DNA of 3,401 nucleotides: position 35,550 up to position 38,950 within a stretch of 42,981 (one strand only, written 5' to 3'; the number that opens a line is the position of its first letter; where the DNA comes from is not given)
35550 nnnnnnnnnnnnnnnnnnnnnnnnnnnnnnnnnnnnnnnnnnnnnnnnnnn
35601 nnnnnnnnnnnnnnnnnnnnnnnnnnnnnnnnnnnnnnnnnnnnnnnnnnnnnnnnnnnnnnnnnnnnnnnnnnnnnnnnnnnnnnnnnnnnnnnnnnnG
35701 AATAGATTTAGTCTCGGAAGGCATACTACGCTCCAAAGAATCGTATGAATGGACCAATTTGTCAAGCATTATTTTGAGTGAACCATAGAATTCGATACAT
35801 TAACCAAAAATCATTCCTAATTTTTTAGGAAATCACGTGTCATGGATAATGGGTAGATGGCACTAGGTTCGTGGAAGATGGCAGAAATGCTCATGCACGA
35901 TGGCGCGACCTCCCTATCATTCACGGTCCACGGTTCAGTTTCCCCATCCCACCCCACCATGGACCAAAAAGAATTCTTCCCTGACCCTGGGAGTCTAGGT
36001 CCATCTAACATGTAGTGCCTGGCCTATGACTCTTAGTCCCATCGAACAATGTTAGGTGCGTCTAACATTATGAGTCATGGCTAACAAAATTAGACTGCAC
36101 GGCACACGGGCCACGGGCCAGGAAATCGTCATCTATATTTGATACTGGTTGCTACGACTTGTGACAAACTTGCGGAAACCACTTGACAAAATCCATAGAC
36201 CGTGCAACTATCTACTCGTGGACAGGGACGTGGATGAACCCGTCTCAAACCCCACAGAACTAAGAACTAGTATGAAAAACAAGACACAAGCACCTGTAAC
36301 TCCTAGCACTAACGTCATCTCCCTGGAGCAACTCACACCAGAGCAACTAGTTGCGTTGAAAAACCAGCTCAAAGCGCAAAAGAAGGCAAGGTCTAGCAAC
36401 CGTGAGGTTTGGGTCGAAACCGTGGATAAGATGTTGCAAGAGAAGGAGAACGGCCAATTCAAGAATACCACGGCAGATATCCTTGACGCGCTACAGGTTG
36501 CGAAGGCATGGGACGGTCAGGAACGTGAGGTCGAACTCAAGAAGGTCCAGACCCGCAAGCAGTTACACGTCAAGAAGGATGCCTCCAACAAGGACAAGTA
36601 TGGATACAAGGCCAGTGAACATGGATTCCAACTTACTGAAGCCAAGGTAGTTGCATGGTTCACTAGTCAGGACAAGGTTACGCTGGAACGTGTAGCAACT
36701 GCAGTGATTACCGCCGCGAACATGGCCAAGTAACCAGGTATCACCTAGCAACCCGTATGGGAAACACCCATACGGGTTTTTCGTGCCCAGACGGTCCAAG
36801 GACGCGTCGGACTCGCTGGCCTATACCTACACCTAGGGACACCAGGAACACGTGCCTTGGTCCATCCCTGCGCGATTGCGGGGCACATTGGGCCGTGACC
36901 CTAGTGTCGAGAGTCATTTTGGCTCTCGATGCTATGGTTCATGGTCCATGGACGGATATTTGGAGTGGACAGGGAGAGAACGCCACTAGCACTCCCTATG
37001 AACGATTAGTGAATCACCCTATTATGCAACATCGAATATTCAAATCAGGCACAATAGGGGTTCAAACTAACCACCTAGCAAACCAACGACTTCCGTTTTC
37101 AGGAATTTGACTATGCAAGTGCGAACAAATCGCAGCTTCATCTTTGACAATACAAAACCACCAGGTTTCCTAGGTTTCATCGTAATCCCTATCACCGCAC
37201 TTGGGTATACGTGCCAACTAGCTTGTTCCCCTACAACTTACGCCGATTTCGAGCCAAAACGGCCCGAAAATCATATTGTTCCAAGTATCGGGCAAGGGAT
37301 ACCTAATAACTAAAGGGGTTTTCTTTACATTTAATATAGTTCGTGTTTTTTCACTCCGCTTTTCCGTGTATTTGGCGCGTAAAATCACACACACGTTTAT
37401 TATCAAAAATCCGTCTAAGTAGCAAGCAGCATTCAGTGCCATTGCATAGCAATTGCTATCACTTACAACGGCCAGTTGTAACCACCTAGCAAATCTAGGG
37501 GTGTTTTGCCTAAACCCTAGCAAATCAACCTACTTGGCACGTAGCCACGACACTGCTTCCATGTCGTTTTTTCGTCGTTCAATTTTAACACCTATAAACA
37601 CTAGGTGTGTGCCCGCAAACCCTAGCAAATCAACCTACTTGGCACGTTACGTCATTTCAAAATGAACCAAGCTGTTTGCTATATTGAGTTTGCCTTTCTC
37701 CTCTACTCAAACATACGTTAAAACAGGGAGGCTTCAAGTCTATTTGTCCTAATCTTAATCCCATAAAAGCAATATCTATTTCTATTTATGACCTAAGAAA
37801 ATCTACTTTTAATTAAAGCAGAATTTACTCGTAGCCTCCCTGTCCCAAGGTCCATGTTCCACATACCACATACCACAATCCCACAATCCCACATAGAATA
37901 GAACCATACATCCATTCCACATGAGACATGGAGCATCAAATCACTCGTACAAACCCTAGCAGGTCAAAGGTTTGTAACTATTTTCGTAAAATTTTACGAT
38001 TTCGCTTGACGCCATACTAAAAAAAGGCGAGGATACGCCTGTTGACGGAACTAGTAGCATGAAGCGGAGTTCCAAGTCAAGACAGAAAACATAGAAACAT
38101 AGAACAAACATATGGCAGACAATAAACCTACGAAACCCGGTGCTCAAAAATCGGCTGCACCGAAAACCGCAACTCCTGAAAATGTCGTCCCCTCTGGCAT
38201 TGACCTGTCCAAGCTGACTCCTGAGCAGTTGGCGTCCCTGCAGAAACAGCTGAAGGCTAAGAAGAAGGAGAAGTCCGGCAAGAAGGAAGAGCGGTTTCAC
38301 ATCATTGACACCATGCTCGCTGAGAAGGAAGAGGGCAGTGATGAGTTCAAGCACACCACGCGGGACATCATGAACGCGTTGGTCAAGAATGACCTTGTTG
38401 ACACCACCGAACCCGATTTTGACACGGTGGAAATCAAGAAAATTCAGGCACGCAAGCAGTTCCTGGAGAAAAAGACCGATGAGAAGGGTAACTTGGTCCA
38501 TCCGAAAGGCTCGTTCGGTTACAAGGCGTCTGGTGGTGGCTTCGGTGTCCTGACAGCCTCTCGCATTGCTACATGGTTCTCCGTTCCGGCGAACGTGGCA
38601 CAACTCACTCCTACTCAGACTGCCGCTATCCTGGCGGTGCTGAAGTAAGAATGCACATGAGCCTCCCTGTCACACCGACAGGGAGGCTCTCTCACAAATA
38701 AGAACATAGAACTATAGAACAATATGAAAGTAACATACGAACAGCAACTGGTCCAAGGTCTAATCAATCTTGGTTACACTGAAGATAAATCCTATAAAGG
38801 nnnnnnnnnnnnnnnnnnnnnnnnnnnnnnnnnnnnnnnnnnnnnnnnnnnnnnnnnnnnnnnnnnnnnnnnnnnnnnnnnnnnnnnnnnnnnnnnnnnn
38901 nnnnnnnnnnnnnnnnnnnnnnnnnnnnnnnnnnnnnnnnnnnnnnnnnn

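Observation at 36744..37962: Iteron-like array of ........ repeats with a 31-nt exact repeat spaced 105 bp apart, inside a 1.4 kb gene-free tract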

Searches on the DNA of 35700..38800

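Call 44: search_rna_families(source=window, start=35700, end=38800, threshold=evalue, max_evalue=5)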
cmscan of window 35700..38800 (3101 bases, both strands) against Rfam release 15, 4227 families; matches with E-value up to 5: 1.
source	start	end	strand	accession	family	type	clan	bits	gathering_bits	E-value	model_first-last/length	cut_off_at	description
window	38650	38731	-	RF04177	BTnc201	Gene; sRNA;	-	22.7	105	0.68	1-99/99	no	Bacteroides sRNA BTnc201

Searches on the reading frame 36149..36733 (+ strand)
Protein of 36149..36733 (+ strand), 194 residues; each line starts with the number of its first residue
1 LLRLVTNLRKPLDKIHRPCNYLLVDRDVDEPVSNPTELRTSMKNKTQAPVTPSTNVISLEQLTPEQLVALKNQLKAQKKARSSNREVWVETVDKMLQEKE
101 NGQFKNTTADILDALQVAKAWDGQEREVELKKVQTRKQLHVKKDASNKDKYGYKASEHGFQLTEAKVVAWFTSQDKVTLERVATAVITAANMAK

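Call 11: search_protein_families(library=phrogs, proteins=[window:36149-36733:+], max_evalue=0.01)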
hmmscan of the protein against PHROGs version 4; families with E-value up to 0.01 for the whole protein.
window:36149-36733:+ (194 aa): 0 families

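Call 12: search_protein_families(library=pfam, proteins=[window:36149-36733:+], max_evalue=0.01)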
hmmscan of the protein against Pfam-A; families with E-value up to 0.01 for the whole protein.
window:36149-36733:+ (194 aa): 0 families

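Call 14: search_dna_similar(query=window:36149-36733:+, collection=phages, mode=protein, max_rows=25, max_evalue=0.01)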
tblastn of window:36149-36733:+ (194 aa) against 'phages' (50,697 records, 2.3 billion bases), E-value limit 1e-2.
No match.

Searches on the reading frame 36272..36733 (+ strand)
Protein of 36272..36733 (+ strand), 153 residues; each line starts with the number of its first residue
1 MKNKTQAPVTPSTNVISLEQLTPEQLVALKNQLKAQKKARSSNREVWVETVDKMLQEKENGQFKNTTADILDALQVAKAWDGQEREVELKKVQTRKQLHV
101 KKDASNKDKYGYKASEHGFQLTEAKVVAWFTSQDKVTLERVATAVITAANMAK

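Call 82: find_homologous_proteins(query=window:36272-36733:+, max_evalue=0.001)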
Query window:36272-36733:+ (153 aa): 15 proteins with E <= 0.001 among 51 candidates.
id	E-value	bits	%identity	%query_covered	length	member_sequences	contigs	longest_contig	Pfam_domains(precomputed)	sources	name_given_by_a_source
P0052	8.8e-90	315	100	100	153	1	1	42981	-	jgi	-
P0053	3.4e-57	210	75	84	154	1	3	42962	-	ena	-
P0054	1.0e-46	176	68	89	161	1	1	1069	-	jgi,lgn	jgi:hypothetical protein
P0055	5.8e-45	170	68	87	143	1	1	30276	-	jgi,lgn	jgi:hypothetical protein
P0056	1.5e-37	146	58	85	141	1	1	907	-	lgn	-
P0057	1.3e-31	127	55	88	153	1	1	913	-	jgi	-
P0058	5.7e-31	125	57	84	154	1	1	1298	-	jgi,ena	-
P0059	2.0e-27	114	54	86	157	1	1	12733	-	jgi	jgi:hypothetical protein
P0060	2.5e-26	110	50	83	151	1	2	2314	-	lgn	-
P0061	1.7e-24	104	51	80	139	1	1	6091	-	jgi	jgi:crotonobetainyl-CoA:carnitine CoA-transferase CaiB-like acyl-CoA transferase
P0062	2.6e-23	100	53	78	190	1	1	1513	-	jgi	jgi:crotonobetainyl-CoA:carnitine CoA-transferase CaiB-like acyl-CoA transferase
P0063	7.9e-23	99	47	78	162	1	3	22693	-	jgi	jgi:hypothetical protein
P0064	3.7e-22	97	45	90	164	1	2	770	-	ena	-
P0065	1.2e-19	89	51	75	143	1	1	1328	-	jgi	jgi:hypothetical protein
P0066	1.5e-16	78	46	75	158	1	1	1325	-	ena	-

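Call 83: find_encoding_contigs(protein=P0053, flank=10000, max_places=6)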
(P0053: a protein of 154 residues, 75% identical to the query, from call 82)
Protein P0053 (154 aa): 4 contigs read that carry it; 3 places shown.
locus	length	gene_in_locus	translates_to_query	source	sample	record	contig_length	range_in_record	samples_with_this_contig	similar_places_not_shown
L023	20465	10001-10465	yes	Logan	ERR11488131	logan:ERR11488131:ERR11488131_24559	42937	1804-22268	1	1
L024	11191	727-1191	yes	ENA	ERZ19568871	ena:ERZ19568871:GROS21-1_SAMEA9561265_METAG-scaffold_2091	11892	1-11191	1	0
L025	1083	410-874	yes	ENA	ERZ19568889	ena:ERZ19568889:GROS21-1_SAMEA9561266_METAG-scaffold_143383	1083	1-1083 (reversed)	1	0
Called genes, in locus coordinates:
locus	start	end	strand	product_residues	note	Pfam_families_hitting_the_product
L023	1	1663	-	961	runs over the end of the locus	-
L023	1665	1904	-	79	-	-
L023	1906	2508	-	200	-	-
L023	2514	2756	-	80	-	-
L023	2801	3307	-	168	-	-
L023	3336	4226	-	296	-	PF19821:Phage_capsid_2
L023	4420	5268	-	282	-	-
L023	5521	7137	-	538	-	PF12236:Head-tail_con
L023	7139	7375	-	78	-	-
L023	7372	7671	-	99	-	-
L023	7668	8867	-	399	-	-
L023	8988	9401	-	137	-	-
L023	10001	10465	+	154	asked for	-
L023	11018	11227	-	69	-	-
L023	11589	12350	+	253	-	-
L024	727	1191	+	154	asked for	-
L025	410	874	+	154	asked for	-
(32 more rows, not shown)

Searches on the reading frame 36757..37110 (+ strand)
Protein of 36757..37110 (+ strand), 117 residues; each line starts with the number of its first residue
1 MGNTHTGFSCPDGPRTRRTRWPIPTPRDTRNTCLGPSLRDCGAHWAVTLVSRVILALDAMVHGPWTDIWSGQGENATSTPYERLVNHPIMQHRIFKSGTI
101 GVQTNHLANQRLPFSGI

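Call 11: search_protein_families(library=phrogs, proteins=[window:36757-37110:+], max_evalue=0.01)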
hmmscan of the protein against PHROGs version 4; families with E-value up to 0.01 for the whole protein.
window:36757-37110:+ (117 aa): 0 families

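Call 12: search_protein_families(library=pfam, proteins=[window:36757-37110:+], max_evalue=0.01)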
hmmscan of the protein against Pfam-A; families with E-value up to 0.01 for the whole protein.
window:36757-37110:+ (117 aa): 0 families
